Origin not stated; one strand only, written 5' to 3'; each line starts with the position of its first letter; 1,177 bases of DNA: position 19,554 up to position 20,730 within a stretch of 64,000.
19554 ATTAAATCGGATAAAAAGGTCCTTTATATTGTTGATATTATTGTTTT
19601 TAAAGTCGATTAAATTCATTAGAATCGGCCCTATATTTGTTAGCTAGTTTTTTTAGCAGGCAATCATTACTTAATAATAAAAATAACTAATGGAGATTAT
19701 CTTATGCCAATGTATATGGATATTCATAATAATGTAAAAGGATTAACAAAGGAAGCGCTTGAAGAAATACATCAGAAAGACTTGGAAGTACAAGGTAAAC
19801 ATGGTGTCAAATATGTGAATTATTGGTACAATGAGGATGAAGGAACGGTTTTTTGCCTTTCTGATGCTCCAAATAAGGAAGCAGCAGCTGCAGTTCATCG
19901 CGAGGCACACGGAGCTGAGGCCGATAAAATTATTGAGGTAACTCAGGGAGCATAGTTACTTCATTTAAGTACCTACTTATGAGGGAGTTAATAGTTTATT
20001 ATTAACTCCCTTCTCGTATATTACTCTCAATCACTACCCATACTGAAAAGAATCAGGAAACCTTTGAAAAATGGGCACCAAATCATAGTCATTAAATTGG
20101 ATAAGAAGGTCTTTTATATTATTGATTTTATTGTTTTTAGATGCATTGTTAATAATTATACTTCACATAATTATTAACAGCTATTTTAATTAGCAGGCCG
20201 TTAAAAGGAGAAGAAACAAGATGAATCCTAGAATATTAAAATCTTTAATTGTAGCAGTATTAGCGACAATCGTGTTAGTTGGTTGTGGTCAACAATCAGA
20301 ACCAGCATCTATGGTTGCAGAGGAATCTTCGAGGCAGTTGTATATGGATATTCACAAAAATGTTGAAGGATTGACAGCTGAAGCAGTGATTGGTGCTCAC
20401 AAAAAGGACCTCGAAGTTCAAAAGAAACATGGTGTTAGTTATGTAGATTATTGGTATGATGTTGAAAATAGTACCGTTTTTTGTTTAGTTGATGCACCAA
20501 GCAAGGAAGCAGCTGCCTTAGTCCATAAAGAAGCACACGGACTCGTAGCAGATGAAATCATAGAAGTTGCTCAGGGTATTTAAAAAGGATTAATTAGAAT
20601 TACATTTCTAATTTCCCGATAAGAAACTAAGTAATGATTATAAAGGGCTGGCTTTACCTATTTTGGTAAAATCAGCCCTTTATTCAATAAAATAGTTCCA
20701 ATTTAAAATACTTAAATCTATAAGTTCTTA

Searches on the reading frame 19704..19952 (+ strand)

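Call 42: search_protein_families(library=pfam, proteins=[window:19704-19952:+], max_evalue=0.001)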
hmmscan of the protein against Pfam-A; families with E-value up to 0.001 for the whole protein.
window:19704-19952:+ (83 aa): 1 family
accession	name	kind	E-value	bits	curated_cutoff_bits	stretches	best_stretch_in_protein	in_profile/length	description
PF14026.12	SCO4226-like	-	8.7e-25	87.2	28.5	1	4-79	1-76/76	Nickel responsive protein SCO4226-like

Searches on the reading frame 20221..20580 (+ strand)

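Call 42: search_protein_families(library=pfam, proteins=[window:20221-20580:+], max_evalue=0.001)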
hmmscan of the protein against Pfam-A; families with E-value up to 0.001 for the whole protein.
window:20221-20580:+ (120 aa): 1 family
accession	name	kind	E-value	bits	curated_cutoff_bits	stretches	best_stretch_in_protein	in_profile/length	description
PF14026.12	SCO4226-like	-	1.5e-21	76.8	28.5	1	41-116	1-76/76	Nickel responsive protein SCO4226-like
